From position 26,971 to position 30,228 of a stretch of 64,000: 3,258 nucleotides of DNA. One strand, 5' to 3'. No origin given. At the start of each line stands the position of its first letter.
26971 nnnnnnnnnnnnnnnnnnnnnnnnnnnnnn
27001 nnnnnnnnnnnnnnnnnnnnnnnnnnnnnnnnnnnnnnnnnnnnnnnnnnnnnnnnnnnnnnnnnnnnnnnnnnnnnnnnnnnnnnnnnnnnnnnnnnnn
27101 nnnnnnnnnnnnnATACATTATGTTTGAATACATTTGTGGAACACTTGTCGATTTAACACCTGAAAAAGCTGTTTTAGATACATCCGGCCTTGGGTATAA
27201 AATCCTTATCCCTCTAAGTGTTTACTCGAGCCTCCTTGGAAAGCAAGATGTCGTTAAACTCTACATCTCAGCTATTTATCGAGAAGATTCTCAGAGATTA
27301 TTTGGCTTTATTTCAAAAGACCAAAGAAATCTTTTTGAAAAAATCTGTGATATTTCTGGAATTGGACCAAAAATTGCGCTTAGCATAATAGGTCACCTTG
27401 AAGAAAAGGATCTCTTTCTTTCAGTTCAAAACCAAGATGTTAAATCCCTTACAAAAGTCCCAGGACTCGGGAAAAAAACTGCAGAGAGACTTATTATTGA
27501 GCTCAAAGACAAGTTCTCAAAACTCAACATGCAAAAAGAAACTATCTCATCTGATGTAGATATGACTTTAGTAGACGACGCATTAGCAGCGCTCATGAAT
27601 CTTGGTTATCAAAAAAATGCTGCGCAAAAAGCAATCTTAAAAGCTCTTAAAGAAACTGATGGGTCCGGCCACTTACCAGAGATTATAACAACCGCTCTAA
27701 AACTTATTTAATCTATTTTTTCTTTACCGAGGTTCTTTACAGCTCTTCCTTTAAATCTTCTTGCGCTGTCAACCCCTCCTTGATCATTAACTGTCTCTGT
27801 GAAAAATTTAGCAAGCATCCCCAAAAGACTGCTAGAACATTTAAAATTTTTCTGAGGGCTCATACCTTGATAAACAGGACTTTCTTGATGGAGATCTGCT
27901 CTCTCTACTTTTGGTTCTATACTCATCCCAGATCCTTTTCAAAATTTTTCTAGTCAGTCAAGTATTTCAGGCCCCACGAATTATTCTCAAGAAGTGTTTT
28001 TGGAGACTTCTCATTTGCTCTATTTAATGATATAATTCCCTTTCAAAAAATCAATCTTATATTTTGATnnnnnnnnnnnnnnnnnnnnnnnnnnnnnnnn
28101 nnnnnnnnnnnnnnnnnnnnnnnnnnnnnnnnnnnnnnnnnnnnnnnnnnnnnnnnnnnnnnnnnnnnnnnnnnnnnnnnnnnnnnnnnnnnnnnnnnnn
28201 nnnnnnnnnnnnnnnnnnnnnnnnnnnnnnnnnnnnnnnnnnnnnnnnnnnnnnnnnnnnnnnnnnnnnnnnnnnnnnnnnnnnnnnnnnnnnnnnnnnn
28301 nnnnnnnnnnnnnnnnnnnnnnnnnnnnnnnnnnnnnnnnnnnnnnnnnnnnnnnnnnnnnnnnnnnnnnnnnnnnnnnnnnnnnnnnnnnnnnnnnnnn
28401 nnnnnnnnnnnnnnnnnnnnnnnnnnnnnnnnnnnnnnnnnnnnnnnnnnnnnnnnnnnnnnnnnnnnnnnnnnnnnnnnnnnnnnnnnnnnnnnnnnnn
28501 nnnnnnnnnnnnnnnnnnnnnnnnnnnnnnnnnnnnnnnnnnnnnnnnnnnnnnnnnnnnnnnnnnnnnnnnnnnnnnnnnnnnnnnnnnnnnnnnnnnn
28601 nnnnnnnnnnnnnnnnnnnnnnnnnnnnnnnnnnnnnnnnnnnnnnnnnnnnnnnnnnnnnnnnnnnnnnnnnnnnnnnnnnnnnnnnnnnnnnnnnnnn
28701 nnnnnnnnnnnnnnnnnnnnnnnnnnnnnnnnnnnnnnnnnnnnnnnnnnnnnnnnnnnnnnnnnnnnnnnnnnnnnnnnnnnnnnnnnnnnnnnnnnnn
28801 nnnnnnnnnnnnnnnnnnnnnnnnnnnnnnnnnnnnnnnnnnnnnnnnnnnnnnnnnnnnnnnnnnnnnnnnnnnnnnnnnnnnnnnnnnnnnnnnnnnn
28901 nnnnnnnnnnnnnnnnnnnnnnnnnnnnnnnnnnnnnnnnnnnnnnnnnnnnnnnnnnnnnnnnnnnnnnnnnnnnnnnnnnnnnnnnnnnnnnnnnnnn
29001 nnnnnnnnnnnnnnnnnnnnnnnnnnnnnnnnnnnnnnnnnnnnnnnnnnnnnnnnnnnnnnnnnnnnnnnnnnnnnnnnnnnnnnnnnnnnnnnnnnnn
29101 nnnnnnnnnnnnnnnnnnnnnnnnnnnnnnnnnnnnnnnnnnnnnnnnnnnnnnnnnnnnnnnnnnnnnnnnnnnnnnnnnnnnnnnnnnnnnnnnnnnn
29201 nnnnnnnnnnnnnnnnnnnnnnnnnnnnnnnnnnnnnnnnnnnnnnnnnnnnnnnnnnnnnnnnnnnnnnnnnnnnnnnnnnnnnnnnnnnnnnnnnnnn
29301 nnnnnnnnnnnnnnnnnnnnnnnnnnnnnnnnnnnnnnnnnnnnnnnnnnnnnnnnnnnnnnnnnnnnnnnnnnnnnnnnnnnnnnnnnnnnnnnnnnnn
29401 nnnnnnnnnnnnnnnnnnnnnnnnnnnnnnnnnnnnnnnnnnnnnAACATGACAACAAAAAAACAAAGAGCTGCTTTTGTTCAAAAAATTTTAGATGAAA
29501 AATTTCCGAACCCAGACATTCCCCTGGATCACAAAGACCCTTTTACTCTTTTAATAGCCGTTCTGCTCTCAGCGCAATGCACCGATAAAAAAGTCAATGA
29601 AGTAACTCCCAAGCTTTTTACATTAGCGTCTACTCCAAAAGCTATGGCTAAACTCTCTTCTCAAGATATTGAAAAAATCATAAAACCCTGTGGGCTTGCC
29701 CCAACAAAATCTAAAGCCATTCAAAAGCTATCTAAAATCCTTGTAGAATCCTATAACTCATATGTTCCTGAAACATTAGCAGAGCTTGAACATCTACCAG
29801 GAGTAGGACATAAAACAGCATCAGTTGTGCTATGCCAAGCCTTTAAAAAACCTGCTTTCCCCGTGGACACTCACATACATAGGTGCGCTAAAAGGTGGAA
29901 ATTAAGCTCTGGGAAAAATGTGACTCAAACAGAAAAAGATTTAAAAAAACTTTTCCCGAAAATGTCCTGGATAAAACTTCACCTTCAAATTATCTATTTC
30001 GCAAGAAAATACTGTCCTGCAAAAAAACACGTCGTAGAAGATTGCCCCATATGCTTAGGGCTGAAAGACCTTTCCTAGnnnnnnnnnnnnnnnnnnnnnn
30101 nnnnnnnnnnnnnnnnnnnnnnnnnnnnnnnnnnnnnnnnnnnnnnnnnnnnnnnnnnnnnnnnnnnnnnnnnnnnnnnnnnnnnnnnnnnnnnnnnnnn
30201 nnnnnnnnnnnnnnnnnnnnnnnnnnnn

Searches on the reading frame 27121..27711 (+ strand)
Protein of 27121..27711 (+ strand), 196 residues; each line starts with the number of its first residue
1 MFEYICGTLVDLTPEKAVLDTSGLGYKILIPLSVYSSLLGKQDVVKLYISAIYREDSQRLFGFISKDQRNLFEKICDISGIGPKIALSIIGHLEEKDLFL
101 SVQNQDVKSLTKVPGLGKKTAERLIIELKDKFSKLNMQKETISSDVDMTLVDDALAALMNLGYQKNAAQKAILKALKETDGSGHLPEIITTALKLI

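Call 16: search_protein_families(library=pfam, proteins=[window:27121-27711:+], max_evalue=0.01)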
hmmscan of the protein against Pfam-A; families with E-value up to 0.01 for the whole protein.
window:27121-27711:+ (196 aa): 10 families
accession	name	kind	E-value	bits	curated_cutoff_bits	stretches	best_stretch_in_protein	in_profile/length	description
PF01330.27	RuvA_N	-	2.8e-18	66.2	23.6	1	1-62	1-61/61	RuvA N terminal domain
PF14520.12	HHH_5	-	1.5e-15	57.8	27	1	72-130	1-57/57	Helix-hairpin-helix domain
PF00633.29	HHH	-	1.2e-08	34.8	24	1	102-124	5-27/30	Helix-hairpin-helix motif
PF07499.19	RuvA_C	-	3.7e-08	34.1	24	1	151-196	3-46/47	RuvA, C-terminal domain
PF12836.13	HHH_3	-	4.3e-06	27.2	27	1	75-124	16-60/65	Helix-hairpin-helix motif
PF21176.3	RecR_HhH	-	7.9e-05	22.8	27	1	107-126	5-24/45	RecR, helix-hairpin-helix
PF12826.13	HHH_2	-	0.0009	19.8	27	0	71-96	33-58/64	Helix-hairpin-helix motif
PF11798.14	IMS_HHH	-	0.0015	19.1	24.4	0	110-124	13-27/32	IMS family HHH motif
PF01367.25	5_3_exonuc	-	0.0074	17.2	40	0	110-130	20-40/97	5'-3' exonuclease, C-terminal SAM fold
PF22562.2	UBA_7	-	0.0079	16.5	27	0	153-173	3-23/48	UBA-like domain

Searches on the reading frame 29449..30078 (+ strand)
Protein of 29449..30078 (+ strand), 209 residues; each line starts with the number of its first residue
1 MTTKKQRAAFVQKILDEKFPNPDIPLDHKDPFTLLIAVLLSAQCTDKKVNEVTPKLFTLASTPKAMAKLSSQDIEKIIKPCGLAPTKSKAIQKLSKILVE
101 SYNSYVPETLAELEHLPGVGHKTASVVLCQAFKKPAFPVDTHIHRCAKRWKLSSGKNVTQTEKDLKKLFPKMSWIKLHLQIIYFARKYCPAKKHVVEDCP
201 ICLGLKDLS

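Call 23: search_protein_families(library=pfam, proteins=[window:29449-30078:+], max_evalue=0.001)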
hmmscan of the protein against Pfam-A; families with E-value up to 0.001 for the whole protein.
window:29449-30078:+ (209 aa): 3 families
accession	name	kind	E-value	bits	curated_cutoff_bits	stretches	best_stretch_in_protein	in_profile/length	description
PF00730.31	HhH-GPD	-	1.9e-25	89.7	26.2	1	36-171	1-108/108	HhH-GPD superfamily base excision DNA repair protein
PF00633.29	HHH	-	0.00013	22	24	1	103-129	3-29/30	Helix-hairpin-helix motif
PF14199.11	DUF4317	-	0.00078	19.2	27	1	3-108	212-319/370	Domain of unknown function (DUF4317)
